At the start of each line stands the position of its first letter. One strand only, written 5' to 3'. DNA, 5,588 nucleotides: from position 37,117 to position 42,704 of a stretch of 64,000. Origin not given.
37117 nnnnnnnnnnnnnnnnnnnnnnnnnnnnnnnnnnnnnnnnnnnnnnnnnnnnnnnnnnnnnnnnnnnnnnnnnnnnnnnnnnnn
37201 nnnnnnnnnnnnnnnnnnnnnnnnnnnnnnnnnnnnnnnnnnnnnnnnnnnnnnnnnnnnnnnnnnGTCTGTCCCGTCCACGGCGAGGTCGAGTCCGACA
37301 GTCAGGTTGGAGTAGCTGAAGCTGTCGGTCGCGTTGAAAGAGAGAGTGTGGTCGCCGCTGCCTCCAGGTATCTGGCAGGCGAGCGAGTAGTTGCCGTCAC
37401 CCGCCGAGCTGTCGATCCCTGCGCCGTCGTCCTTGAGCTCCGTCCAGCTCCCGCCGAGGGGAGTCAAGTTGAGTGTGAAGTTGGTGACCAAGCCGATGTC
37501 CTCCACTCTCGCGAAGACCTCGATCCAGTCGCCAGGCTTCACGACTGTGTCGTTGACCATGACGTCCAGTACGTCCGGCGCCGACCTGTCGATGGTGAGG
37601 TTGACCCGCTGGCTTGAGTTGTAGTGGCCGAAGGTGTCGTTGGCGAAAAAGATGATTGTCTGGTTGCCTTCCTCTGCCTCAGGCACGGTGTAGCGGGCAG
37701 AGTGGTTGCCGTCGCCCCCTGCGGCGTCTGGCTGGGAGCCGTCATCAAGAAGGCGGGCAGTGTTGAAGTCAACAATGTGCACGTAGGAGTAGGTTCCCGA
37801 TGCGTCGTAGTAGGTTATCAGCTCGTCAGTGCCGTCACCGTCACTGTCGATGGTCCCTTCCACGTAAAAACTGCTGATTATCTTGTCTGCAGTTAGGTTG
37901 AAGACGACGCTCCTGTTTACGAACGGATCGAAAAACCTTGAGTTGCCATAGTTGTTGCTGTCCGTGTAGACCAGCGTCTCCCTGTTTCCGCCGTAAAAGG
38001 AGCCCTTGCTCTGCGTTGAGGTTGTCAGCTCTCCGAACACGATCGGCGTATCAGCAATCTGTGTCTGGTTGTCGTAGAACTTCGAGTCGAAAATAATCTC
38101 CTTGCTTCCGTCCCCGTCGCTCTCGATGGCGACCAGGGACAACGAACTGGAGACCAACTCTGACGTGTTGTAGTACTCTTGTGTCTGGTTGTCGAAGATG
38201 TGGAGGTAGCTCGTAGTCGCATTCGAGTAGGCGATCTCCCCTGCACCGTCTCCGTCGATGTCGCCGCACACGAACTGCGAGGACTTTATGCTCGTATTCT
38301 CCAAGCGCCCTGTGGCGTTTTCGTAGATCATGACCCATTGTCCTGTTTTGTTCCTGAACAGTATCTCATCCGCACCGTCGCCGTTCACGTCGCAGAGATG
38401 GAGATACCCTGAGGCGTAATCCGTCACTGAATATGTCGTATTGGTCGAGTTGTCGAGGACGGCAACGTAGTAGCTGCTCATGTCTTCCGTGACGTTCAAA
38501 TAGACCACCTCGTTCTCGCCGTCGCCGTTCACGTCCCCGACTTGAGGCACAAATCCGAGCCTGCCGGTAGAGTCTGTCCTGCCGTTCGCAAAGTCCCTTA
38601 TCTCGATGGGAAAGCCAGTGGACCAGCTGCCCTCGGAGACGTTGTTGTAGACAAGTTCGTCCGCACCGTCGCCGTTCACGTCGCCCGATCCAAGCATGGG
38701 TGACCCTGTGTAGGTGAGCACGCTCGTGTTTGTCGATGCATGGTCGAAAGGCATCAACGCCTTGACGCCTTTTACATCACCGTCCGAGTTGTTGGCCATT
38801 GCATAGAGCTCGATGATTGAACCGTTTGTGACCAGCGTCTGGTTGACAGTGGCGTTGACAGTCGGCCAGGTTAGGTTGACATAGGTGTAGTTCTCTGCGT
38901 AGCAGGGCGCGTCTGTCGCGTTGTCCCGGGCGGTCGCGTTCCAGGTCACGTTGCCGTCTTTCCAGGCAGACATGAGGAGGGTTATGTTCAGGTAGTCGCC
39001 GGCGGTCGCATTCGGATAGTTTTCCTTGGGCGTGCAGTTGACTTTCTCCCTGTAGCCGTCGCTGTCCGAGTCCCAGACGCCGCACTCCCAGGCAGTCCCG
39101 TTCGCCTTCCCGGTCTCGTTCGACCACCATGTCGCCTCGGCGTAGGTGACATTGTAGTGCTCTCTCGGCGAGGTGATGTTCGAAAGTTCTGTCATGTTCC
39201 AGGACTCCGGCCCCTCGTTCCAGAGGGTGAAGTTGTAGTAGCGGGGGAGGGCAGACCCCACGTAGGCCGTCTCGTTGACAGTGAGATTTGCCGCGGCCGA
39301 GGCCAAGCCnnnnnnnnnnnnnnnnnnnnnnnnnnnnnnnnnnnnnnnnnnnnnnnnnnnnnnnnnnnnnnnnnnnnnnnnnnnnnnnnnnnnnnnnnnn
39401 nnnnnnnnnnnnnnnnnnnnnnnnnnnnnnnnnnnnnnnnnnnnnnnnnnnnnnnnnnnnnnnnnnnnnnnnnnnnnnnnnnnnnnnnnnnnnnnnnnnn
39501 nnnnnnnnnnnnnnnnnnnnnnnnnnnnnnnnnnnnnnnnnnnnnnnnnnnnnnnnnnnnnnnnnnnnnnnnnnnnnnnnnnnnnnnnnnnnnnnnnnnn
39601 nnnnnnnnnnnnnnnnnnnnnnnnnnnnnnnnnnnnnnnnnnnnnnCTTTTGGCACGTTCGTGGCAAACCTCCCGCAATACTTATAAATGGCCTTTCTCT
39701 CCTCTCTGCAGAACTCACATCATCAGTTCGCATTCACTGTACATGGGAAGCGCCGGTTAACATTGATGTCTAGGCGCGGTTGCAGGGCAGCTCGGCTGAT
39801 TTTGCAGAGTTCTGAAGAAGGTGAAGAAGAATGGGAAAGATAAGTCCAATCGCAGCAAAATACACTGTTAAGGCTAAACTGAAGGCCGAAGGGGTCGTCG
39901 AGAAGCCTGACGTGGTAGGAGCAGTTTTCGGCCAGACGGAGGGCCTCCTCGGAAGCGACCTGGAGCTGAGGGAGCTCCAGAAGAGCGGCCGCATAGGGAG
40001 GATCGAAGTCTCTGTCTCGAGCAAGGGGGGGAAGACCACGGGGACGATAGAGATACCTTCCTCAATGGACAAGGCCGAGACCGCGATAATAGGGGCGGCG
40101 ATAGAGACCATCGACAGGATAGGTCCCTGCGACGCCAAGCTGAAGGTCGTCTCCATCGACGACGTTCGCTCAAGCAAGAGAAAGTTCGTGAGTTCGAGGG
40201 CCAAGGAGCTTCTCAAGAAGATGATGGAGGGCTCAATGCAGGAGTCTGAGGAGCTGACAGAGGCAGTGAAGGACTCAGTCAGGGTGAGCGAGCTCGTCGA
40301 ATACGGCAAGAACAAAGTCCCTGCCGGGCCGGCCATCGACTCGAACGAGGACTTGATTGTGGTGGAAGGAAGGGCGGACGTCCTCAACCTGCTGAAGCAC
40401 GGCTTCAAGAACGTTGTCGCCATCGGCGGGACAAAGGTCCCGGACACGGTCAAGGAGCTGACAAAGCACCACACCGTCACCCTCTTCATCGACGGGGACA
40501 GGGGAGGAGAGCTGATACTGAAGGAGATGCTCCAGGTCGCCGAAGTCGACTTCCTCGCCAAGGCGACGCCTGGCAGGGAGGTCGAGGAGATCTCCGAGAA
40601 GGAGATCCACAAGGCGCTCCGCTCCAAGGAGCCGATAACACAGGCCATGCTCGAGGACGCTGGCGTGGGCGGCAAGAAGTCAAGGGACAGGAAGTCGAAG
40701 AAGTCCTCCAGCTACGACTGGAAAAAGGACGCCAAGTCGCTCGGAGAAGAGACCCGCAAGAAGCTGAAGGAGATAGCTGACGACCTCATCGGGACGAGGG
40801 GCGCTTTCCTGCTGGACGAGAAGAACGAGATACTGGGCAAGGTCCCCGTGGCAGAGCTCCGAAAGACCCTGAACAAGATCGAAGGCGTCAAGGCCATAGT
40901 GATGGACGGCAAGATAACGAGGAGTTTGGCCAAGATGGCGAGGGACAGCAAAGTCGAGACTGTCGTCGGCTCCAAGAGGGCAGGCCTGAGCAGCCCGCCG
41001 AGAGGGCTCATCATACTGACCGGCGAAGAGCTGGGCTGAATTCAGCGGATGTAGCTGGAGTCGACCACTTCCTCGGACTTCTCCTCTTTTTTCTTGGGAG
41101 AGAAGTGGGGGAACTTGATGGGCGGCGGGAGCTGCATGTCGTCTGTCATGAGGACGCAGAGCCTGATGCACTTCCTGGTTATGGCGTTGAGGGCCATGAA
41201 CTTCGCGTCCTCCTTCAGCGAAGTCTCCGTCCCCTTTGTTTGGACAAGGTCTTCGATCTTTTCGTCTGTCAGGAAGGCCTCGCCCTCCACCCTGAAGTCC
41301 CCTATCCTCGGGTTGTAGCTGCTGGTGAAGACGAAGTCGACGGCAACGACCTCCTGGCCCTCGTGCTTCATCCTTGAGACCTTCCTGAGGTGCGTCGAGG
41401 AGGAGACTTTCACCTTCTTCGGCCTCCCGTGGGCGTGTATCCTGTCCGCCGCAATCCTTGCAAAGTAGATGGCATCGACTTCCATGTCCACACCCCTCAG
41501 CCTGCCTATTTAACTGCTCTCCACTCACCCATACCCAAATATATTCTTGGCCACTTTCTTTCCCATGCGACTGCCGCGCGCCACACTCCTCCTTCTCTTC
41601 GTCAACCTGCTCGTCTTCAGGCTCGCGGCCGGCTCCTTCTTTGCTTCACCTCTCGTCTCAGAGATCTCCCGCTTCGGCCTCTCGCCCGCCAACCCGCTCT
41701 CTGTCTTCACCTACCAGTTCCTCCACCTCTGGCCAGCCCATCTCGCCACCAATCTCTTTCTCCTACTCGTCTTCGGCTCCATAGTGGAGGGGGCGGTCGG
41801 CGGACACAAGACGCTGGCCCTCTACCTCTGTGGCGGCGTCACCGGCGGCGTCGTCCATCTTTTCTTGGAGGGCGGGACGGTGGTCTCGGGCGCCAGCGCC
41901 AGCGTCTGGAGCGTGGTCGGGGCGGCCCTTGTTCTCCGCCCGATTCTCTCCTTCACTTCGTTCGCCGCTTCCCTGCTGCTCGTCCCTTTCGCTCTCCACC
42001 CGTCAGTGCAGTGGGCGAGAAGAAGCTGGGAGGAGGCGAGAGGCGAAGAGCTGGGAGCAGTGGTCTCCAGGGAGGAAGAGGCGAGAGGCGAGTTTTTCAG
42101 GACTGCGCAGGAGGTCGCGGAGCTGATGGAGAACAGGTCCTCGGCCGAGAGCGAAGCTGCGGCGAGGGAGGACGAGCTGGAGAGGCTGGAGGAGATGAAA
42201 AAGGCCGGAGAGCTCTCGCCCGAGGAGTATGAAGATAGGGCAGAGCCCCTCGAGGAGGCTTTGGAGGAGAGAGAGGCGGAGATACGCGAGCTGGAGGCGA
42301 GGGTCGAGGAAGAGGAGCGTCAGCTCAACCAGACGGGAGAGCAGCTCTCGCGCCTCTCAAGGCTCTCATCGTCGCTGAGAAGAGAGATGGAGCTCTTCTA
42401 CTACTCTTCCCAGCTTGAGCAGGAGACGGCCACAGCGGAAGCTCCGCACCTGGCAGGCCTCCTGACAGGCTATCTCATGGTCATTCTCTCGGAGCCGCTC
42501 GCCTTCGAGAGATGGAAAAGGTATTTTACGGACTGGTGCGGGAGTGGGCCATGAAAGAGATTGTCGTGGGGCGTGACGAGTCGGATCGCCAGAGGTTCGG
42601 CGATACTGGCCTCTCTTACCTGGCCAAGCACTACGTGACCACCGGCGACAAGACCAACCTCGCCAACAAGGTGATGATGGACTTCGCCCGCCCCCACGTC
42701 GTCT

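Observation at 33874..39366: Giant integrin-like surface protein (~1830 aa)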

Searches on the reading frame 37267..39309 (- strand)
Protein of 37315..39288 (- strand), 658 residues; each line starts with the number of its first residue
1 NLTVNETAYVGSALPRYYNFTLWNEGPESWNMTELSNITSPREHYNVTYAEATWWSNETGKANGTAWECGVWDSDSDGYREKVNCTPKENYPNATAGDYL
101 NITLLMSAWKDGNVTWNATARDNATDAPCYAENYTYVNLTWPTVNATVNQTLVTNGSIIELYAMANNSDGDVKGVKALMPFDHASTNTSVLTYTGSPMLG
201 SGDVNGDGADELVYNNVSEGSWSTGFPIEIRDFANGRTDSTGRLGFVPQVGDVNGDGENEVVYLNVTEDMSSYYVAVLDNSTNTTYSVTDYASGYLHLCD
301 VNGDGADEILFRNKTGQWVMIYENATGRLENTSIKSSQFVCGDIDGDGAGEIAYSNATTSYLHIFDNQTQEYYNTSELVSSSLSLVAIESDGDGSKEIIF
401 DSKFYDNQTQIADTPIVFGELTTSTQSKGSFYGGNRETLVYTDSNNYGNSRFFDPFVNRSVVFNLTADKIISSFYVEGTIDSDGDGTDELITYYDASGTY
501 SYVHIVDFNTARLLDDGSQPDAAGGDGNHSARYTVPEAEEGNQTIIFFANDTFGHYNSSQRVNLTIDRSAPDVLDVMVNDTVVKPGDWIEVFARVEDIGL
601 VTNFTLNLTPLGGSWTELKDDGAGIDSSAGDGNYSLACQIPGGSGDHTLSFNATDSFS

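Call 37: find_homologous_proteins(query=window:37315-39288:-, max_evalue=0.001)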
Query window:37315-39288:- (658 aa): 24 proteins with E <= 0.001 among 8000 candidates.
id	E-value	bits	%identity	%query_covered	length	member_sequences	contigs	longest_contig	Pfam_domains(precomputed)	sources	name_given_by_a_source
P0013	9.4e-11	59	25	33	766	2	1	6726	PF01839.30,PF12256.15,PF16743.11,PF25292.1,PF15907.12,PF13517.13,PF14783.13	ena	-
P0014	2.2e-10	58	25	26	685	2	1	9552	PF01839.30,PF12256.15,PF15907.12,PF13517.13,PF14783.13,PF07483.17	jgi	-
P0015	3.1e-10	57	24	38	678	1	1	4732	PF01839.30,PF12256.15,PF13517.13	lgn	-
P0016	1.1e-8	52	23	59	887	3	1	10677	PF01839.30,PF13360.14,PF16743.11,PF25292.1,PF15907.12,PF13517.13,PF13570.14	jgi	jgi:outer membrane protein assembly factor BamB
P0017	1.2e-8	52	28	25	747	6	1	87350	PF01839.30,PF12256.15,PF13582.13,PF27177.1,PF13688.13,PF13517.13,PF13574.13,PF13583.12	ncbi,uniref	ncbi:reprolysin-like metallopeptidase [Lysobacter sp. 22409]|uniref:reprolysin-like metallopeptidase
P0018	3.2e-8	51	37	17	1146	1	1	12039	PF01839.30,PF16743.11,PF14779.13,PF13517.13,PF18962.8,PF16640.12,PF21955.1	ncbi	ncbi:MAG: FG-GAP-like repeat-containing protein [Candidatus Eisenbacteria bacterium]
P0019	1.4e-6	45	22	34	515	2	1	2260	PF01839.30,PF13517.13,PF22301.3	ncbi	-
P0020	2.0e-6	45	25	26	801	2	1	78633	PF01839.30,PF12256.15,PF13582.13,PF27177.1,PF13688.13,PF13517.13,PF13574.13,PF13583.12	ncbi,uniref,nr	ncbi:hypothetical protein LF41_22 [Lysobacter dokdonensis DS-58]|uniref:FG-GAP repeat protein n=1 Ta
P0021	3.3e-6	44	30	25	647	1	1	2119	PF01839.30,PF12256.15,PF09671.17,PF13517.13,PF00188.33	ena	-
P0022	8.4e-6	43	32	23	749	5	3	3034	PF01839.30,PF13517.13,PF00144.30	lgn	-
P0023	1.2e-5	42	27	38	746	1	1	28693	PF01839.30,PF16743.11,PF13517.13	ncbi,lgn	-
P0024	1.5e-5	42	25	23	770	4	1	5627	PF01839.30,PF12256.15,PF00404.25,PF13517.13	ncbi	-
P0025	3.1e-5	41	31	24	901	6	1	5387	PF01839.30,PF13360.14,PF25292.1,PF13517.13,PF13570.14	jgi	jgi:outer membrane protein assembly factor BamB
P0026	3.3e-5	41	29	23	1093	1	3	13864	PF01839.30,PF13517.13,PF19078.7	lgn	-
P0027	5.6e-5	40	28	30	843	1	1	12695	PF01839.30,PF13517.13,PF19077.7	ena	-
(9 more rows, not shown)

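Call 56: predict_structure(alignment_id=A4)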
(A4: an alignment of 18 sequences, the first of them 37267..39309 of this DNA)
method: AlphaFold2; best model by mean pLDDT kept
length: 681 residues; sequences in the alignment: 18
mean_pLDDT: 56.6   pTM: 0.43
mean pLDDT of the five models: 56.6, 56.5, 55.3, 55.2, 54.8
residues with pLDDT >= 90: 28; 70-90: 228; 50-70: 79; < 50: 346
segments of 3 or more residues with pLDDT < 50: 1-6, 132-201, 411-437, 439-611, 613-681
pLDDT, mean of each block of 10 residues (from residue 1): 43 72 79 63 69 84 69 77 83 71 75 80 74 39 33 34 34 38 33 39 74 89 85 87 86 90 91 80 87 75 86 86 66 56 76 88 79 81 66 76 73 35 26 40 35 42 42 36 35 39 37 29 27 32 40 40 37 42 36 39 43 46 39 35 38 38 30 28 30
secondary structure, 60 per line:
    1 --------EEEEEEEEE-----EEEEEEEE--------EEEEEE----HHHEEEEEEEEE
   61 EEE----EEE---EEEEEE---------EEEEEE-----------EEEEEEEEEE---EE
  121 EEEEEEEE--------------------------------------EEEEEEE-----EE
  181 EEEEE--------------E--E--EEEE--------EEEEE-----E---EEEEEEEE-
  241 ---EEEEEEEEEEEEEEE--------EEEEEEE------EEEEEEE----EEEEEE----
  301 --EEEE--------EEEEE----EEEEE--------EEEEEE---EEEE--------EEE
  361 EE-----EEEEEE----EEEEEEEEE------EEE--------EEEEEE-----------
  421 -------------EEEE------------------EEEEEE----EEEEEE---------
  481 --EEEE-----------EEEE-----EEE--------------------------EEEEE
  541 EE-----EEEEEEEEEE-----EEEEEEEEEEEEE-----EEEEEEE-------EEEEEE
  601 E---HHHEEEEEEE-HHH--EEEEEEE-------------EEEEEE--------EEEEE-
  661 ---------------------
elements in order (helices of 4 or more, strands of 3 or more residues): E9-17 E23-30 E39-44 E52-63 E68-70 E74-79 E89-94 E106-115 E119-128 E167-173 E179-185 E206-209 E218-222 E232-239 E244-258 E267-273 E280-286 E291-296 E303-306 E315-319 E324-328 E337-342 E346-349 E358-362 E368-373 E378-386 E393-395 E404-409 E434-437 E456-461 E466-471 E483-486 E498-501 E507-509 E536-542 E548-557 E563-575 E581-587 E595-601 E608-614 E621-627 E641-646 E655-659

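Call 59: fold_search(model_id=the predicted structure, library=pdb)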
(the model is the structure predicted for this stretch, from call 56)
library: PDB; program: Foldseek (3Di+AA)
matches with E <= 10: 1304; with E <= 0.001: 26
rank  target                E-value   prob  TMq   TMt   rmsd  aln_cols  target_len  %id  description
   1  9van_B                1.4e-06  1.00  0.22  0.36  13.0       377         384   12  Cryo-EM structure of human full length KICSTOR complex (state 2) (released 2025-11-12)
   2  9v80_B                1.5e-06  1.00  0.22  0.37  13.3       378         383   12  Cryo-EM structure of KICSTOR CCC complex (state 4) (released 2025-11-12)
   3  9v86_B                6.4e-06  1.00  0.22  0.36  13.9       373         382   13  Cryo-EM structure of KICSTOR CCC complex (state 3) (released 2025-11-12)
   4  9o5a_G                1.1e-05  1.00  0.22  0.35  13.0       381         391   12  The KICSTOR-GATOR1 complex (released 2026-02-18)
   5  9v9n_B                1.2e-05  1.00  0.22  0.36  13.5       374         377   13  Cryo-EM structure of KICSTOR CCC complex (state 5) (released 2025-11-12)
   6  1k32_A                6.1e-05  1.00  0.22  0.16  25.2       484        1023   10  Crystal structure of the tricorn protease (released 2001-12-05)
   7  4fj6_B                9.3e-05  1.00  0.23  0.28  16.0       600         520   10  Crystal structure of a glycoside hydrolase family 33, candidate sialidase (BDI_2946) from Parabacteroides distasonis A (released 2012-07-25)
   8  4fj6_D                1.0e-04  1.00  0.23  0.28  14.7       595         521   11  Crystal structure of a glycoside hydrolase family 33, candidate sialidase (BDI_2946) from Parabacteroides distasonis A (released 2012-07-25)
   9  9db6_A                1.1e-04  1.00  0.21  0.26  16.7       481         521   11  Sialidase682 co-crystallized with inhibitor DANA (released 2025-07-02)
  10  6xt9_I                1.5e-04  1.00  0.22  0.20  27.5       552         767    9  Subunits BBS 1,4,8,9,18 of the human BBSome complex (released 2020-01-29)
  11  2ecf                  2.0e-04  1.00  0.21  0.21  18.6       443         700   10  Crystal Structure of Dipeptidyl Aminopeptidase IV from Stenotrophomonas maltophilia (released 2008-02-26)
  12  6mrx_D                2.6e-04  1.00  0.21  0.26  16.9       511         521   10  Sialidase26 apo (released 2019-10-02)
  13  4unm_B                2.8e-04  1.00  0.23  0.25  24.7       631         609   10  Structure of Galactose Oxidase homologue from Streptomyces lividans (released 2015-06-10)
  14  4fj6_A                3.0e-04  1.00  0.23  0.28  15.4       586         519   10  Crystal structure of a glycoside hydrolase family 33, candidate sialidase (BDI_2946) from Parabacteroides distasonis A (released 2012-07-25)
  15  3mmy_C                3.4e-04  1.00  0.24  0.41  12.7       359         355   11  Structural and functional analysis of the interaction between the nucleoporin Nup98 and the mRNA export factor Rae1 (released 2010-06-02)
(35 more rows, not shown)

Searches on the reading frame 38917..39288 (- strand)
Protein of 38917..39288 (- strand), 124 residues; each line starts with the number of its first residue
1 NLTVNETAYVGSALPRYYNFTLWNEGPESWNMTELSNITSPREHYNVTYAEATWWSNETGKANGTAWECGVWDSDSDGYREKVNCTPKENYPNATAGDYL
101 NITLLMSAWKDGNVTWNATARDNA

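Call 99: search_protein_families(library=ncbifam, proteins=[window:38917-39288:-], max_evalue=1)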
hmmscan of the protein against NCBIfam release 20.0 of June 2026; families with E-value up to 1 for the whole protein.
window:38917-39288:- (124 aa): 0 families

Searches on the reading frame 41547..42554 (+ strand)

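Call 70: search_protein_families(library=pfam, proteins=[window:41547-42554:+], max_evalue=0.001)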
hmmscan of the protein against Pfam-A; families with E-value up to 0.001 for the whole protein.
window:41547-42554:+ (335 aa): 3 families
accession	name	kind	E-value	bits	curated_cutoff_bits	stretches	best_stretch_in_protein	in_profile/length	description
PF01694.28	Rhomboid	-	2.3e-14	54.2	22.6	1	52-135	6-90/143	Rhomboid domain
PF06785.16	UPF0242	-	0.00019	22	33.5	1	121-270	33-176/194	Uncharacterised protein family (UPF0242) N-terminus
PF09851.14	SHOCT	-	0.00019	21.5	27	1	209-231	1-23/28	Short C-terminal domain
